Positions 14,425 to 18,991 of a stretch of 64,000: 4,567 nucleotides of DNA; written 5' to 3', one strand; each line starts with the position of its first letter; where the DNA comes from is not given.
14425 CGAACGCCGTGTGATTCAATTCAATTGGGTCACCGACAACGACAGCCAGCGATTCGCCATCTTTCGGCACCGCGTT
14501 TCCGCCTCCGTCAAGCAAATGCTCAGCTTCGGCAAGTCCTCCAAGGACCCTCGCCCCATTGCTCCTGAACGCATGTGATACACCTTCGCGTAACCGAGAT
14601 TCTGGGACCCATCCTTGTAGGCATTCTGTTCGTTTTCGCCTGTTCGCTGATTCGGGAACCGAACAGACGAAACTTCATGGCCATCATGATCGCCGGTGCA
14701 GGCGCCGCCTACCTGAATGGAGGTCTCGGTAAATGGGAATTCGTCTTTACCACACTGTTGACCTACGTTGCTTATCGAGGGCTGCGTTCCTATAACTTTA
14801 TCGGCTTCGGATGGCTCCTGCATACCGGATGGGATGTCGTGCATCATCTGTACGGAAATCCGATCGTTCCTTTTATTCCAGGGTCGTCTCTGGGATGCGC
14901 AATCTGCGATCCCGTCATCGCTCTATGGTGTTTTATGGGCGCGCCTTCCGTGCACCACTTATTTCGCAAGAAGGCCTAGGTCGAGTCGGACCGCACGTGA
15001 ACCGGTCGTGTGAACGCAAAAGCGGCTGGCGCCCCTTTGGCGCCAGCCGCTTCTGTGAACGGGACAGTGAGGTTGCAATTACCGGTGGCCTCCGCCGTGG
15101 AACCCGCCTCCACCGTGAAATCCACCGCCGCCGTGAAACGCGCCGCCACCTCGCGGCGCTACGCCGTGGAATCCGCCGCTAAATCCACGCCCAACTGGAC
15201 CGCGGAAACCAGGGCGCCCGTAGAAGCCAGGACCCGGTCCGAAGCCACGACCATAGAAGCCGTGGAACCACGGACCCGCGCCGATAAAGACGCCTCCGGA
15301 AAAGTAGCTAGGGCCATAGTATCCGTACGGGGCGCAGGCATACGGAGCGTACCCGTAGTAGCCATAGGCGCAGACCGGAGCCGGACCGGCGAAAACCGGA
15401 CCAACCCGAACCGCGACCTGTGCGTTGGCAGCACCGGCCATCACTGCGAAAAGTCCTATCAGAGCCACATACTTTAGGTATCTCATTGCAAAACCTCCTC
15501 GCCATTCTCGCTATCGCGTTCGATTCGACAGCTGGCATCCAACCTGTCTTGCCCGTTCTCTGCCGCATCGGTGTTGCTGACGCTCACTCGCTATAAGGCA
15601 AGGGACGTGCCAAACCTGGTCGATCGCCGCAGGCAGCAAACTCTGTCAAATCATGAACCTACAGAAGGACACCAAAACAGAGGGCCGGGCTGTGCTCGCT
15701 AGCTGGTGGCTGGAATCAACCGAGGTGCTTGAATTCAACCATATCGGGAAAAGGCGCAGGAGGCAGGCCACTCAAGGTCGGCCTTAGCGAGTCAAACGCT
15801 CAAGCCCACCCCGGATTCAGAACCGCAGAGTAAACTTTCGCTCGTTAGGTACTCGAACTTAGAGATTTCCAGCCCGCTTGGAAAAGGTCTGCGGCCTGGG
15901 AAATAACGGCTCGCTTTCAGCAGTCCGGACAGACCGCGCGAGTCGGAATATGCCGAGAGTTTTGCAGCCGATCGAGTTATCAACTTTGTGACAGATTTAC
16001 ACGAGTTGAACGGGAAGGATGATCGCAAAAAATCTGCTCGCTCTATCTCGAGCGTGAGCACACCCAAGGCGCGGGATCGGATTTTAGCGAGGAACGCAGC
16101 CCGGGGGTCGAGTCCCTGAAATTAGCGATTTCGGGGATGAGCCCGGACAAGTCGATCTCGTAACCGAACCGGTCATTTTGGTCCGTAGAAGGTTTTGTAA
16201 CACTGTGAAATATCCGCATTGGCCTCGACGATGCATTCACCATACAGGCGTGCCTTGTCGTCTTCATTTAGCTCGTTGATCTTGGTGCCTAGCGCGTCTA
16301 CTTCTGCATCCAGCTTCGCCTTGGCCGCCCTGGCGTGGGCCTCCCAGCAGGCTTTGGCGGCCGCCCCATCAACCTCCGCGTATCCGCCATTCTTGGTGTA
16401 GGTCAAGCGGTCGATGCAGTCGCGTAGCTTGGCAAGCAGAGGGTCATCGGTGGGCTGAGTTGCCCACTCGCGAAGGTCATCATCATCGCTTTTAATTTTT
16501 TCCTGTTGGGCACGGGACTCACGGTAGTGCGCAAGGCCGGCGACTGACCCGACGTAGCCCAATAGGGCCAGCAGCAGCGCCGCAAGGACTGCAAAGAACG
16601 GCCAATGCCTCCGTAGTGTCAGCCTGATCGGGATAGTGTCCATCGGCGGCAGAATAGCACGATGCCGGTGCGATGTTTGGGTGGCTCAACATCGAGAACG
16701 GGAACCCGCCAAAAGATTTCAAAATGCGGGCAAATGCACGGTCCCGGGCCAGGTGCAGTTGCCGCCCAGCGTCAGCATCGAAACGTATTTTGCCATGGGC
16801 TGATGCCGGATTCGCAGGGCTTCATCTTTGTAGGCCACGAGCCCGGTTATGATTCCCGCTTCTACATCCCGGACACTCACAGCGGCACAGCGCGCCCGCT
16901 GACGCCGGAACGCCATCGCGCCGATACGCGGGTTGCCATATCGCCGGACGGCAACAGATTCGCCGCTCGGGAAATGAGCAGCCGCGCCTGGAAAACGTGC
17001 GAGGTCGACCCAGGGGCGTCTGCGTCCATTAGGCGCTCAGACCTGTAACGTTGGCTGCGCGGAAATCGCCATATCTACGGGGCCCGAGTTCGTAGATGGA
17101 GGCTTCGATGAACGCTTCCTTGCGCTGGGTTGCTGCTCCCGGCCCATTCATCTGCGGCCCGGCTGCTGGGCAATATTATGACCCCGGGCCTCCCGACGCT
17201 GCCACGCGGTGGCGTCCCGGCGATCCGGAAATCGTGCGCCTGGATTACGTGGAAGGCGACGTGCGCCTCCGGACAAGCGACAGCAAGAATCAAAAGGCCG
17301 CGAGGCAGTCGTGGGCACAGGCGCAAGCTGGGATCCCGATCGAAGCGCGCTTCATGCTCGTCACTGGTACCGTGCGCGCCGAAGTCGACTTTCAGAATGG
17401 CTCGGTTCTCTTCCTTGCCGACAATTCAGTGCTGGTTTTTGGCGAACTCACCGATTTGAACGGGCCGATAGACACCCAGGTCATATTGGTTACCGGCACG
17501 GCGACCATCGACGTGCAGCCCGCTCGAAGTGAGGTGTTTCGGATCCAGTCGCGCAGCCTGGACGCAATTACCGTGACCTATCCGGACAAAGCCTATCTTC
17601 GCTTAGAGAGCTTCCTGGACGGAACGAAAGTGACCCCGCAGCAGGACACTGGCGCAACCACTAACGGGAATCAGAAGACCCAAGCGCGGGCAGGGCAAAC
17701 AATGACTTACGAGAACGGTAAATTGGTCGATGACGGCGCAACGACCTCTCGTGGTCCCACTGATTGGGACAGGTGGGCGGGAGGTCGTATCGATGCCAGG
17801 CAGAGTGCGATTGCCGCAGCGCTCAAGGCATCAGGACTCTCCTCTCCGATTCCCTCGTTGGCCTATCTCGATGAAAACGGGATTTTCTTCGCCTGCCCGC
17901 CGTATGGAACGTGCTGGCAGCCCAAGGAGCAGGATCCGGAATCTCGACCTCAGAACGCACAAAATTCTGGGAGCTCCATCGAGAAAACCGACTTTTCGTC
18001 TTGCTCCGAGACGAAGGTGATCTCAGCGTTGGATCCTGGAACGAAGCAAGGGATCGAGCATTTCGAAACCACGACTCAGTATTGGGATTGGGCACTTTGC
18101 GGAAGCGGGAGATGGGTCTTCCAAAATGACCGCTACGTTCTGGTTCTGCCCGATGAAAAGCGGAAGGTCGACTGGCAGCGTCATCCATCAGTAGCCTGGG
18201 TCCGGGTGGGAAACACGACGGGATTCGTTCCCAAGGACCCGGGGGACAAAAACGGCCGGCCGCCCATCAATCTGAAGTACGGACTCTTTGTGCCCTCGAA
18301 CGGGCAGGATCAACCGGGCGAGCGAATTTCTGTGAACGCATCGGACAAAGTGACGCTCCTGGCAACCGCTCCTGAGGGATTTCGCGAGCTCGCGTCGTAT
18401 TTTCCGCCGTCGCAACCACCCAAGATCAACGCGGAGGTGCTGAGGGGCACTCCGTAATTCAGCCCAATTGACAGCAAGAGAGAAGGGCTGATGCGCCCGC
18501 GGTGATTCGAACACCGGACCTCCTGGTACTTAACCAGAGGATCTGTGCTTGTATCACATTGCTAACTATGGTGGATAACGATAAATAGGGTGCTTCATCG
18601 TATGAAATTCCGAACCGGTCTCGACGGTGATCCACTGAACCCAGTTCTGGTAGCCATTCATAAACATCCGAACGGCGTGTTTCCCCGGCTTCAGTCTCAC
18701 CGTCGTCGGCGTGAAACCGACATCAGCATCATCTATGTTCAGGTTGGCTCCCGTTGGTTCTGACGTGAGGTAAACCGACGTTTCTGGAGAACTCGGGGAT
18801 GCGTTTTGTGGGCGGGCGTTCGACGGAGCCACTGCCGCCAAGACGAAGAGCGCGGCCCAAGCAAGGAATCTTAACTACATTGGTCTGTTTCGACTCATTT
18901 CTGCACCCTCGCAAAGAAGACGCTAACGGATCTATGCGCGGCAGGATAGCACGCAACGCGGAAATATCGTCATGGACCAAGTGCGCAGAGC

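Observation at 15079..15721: Second perfect sigma-54 promoter with a related upstream dyad, driving a 135-aa secreted Gly/Tyr/His protein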

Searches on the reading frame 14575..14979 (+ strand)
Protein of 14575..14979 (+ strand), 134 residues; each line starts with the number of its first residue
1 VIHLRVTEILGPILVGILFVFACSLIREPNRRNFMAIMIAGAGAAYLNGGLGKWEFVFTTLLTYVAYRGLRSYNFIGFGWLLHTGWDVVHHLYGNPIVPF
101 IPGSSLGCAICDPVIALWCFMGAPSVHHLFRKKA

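Call 6: search_protein_families(library=pfam, proteins=[window:14575-14979:+], max_evalue=0.01)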
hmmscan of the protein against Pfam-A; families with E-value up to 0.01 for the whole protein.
window:14575-14979:+ (134 aa): 1 family
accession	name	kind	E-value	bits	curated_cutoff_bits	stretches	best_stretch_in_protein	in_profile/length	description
PF19473.4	DUF6010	-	4.2e-58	195.1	27.3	1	8-125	2-120/120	Family of unknown function (DUF6010)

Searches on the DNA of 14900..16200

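Call 35: search_rna_families(source=window, start=14900, end=16200, threshold=evalue, max_evalue=1)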
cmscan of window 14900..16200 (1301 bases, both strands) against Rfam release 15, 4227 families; matches with E-value up to 1: 1.
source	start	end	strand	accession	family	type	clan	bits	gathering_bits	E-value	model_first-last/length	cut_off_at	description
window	15103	15136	-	RF00523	Prion_pknot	Cis-reg;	-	21.1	39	0.4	1-40/40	no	Prion pseudoknot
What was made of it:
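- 15487..15586 (-): Inferred 5' untranslated region of about 100 nt, with the ribosome-binding site GGAGG at 15498-15494. No Rfam family reaches threshold here (call 35).
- Tried and rejected: Rfam found only a sub-threshold Prion_pknot match inside the coding repeat (call 35).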

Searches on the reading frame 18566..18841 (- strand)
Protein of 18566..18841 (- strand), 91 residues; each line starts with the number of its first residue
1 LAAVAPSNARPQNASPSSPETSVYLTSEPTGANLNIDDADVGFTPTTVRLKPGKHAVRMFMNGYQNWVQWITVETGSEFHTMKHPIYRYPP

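Call 43: search_protein_families(library=pfam, proteins=[window:18566-18841:-], max_evalue=0.01)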
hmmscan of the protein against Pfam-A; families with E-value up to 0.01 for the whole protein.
window:18566-18841:- (91 aa): 1 family
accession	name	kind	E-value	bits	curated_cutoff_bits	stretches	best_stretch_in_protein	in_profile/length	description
PF08308.17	PEGA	-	6.8e-14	52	20.8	1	22-80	3-62/71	PEGA domain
